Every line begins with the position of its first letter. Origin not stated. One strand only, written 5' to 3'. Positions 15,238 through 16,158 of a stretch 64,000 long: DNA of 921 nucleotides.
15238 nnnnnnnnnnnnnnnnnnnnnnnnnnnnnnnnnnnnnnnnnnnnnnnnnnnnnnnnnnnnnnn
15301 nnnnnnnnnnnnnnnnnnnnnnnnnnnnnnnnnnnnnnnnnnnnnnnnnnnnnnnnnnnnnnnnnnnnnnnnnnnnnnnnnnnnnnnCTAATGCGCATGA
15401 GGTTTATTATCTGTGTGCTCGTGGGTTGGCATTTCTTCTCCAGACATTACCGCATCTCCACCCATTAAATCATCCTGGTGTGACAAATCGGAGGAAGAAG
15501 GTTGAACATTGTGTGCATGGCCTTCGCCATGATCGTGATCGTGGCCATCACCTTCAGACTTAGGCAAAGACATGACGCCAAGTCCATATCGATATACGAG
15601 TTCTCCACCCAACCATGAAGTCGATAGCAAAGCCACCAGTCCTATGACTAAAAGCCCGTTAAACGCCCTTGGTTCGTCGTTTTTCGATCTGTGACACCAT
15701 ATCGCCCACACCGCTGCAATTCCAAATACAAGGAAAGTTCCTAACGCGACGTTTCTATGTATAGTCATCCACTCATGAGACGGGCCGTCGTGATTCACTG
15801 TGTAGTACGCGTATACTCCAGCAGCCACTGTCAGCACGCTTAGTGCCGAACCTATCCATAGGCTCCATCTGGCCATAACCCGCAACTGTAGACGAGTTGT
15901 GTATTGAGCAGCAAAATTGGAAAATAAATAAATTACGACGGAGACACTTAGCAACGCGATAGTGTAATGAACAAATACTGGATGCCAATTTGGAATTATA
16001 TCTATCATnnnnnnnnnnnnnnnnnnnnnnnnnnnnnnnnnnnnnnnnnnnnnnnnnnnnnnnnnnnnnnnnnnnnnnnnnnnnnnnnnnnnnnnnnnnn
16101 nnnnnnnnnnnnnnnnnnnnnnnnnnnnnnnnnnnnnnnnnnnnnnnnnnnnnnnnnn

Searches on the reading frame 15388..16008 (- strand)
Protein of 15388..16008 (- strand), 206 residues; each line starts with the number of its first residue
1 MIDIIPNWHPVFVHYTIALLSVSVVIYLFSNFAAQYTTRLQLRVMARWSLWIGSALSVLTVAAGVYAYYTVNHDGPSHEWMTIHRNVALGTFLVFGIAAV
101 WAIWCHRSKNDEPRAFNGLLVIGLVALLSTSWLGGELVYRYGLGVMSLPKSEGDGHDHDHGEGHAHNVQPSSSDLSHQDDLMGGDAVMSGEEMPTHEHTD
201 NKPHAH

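Call 12: search_protein_families(library=pfam, proteins=[window:15388-16008:-])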
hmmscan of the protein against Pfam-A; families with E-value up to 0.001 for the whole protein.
window:15388-16008:- (206 aa): 1 family
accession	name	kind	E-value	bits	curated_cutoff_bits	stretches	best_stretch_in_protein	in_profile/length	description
PF09990.14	DUF2231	-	1.7e-13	51.3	26.4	1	9-145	5-137/139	Predicted membrane protein (DUF2231)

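Call 13: find_encoding_contigs(protein=window:15388-16008:-, flank=10000, max_places=10)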
Protein window:15388-16008:- (206 aa): 1 contig read that carries it; 1 place shown.
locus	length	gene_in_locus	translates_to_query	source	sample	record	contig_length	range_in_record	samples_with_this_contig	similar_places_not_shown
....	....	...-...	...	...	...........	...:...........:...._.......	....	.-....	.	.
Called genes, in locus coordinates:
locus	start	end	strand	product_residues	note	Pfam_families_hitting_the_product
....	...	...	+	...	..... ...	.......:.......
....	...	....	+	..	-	?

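Call 14: find_homologous_proteins(query=window:15388-16008:-)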
Query window:15388-16008:- (206 aa): 1448 proteins with E <= 0.001 among 2149 candidates; the best 120 are listed.
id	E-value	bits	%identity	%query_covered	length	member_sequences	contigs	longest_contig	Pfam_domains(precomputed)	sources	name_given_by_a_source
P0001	3.5e-106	372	100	79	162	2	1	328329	PF09990.15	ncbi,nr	ncbi:MAG: DUF2231 domain-containing protein [Gammaproteobacteria bacterium]|nr:DUF2231 domain-contai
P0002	7.7e-74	266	58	100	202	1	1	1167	PF09990.15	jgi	jgi:uncharacterized membrane protein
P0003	2.7e-73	264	58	100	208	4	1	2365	PF09990.15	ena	-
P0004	3.1e-73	264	57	100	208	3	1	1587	PF09990.15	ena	-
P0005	4.0e-73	263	54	100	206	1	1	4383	PF09990.15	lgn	-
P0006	4.9e-68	247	52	100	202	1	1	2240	PF09990.15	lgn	-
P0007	8.8e-67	243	54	100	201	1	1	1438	PF09990.15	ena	-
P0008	1.1e-60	223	49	100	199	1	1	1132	PF09990.15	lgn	-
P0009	1.1e-58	216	50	100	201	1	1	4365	PF09990.15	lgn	-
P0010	1.7e-56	209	45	99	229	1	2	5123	PF09990.15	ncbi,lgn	-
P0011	6.1e-56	207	45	83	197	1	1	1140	PF09990.15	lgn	-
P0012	1.8e-55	206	50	99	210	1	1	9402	PF09990.15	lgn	-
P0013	2.5e-55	205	48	98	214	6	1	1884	PF09990.15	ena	-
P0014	2.7e-55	205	52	96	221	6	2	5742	PF09990.15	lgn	-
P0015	3.7e-55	205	52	89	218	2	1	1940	PF09990.15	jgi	-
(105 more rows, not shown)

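Call 32: find_encoding_contigs(protein=P0005, flank=10000)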
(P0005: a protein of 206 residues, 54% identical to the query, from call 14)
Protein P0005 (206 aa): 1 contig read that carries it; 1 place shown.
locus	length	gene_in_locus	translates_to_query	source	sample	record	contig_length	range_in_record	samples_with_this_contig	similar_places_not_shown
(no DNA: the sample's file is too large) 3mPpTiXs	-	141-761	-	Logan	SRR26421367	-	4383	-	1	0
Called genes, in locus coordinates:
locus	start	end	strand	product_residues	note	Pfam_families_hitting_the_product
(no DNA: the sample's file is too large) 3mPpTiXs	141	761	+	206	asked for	PF09990:DUF2231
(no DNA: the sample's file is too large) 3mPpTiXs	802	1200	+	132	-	PF13442:Cytochrome_CBB3, PF00034:Cytochrom_C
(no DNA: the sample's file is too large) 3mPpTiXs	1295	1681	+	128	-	PF03625:DUF302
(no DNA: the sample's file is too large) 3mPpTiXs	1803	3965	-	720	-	-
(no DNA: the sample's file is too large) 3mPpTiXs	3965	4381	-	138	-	?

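Call 33: find_encoding_contigs(protein=P0003, flank=10000)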
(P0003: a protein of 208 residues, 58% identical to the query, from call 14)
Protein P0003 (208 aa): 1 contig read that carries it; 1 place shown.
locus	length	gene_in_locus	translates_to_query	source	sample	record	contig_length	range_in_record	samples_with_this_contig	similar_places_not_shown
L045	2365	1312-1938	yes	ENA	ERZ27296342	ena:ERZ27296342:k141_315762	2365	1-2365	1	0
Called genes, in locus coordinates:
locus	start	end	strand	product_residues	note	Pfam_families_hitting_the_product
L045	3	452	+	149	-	?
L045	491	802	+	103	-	-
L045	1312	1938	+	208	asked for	PF09990:DUF2231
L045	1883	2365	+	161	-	?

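Call 57: find_encoding_contigs(protein=P0012, flank=6000, max_places=3)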
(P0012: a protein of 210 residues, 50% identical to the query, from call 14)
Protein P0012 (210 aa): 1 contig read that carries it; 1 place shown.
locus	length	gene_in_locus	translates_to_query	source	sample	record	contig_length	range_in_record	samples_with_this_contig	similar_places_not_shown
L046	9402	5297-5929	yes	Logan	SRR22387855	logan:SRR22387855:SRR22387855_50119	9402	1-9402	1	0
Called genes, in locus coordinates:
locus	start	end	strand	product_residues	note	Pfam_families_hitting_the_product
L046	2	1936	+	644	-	?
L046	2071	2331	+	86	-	-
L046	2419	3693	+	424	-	PF07731:Cu-oxidase_2 (weak), PF07732:Cu-oxidase_3, PF00394:Cu-oxidase, PF07731:Cu-oxidase_2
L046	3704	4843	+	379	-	-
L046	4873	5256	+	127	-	-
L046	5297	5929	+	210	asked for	PF09990:DUF2231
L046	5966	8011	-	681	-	-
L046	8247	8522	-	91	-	PF00076:RRM_1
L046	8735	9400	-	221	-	?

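Call 58: find_encoding_contigs(protein=P0009, flank=6000, max_places=3)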
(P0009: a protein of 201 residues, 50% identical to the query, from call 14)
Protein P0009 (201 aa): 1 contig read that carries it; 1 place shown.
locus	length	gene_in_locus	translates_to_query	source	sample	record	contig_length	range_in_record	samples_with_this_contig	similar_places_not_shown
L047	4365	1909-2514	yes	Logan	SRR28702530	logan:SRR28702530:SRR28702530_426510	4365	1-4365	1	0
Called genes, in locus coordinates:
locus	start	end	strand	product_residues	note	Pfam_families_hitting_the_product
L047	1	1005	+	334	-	?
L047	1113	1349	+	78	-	-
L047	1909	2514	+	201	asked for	PF09990:DUF2231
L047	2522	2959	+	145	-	PF00034:Cytochrom_C, PF13442:Cytochrome_CBB3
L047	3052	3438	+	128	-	PF03625:DUF302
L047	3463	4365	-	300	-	?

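Call 59: find_encoding_contigs(protein=P0010, flank=6000, max_places=3)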
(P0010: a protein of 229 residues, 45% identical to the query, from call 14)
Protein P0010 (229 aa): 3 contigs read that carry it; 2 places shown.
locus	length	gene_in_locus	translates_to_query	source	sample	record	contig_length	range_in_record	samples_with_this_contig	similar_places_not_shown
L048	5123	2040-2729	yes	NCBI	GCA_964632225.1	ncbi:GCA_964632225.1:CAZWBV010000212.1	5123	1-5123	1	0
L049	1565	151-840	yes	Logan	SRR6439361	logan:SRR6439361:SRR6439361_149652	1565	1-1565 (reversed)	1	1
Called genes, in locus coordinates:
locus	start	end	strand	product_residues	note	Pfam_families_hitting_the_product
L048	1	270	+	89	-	?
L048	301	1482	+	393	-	-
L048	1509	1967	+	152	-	-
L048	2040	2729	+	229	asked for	PF09990:DUF2231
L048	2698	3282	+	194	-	PF13442:Cytochrome_CBB3, PF00034:Cytochrom_C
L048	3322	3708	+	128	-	PF03625:DUF302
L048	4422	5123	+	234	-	?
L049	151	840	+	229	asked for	PF09990:DUF2231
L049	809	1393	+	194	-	PF13442:Cytochrome_CBB3, PF00034:Cytochrom_C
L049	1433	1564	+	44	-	?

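Call 71: find_encoding_contigs(protein=P0002, flank=3000, max_places=3)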
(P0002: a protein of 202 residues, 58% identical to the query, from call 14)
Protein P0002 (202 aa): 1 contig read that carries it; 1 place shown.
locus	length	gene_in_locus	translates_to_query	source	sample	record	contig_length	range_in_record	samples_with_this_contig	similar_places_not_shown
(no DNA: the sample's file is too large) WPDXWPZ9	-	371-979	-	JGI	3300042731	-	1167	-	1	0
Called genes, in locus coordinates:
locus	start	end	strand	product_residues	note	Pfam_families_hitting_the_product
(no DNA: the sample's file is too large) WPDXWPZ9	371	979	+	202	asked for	PF09990:DUF2231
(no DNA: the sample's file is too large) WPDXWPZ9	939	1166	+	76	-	?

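Call 72: find_encoding_contigs(protein=P0007, flank=3000, max_places=3)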
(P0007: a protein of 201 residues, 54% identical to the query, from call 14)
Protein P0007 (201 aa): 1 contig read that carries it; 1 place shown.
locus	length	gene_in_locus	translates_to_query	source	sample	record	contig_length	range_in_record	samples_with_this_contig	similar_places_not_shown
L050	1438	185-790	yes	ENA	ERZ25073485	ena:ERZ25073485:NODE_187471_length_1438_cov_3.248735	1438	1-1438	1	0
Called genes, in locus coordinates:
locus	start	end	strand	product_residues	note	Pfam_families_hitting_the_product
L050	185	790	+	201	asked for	PF09990:DUF2231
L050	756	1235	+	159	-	PF00034:Cytochrom_C, PF13442:Cytochrome_CBB3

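Call 95: search_protein_families(library=ncbifam, proteins=[window:15388-16008:-], max_evalue=0.01)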
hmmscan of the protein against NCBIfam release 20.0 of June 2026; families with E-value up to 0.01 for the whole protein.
window:15388-16008:- (206 aa): 0 families
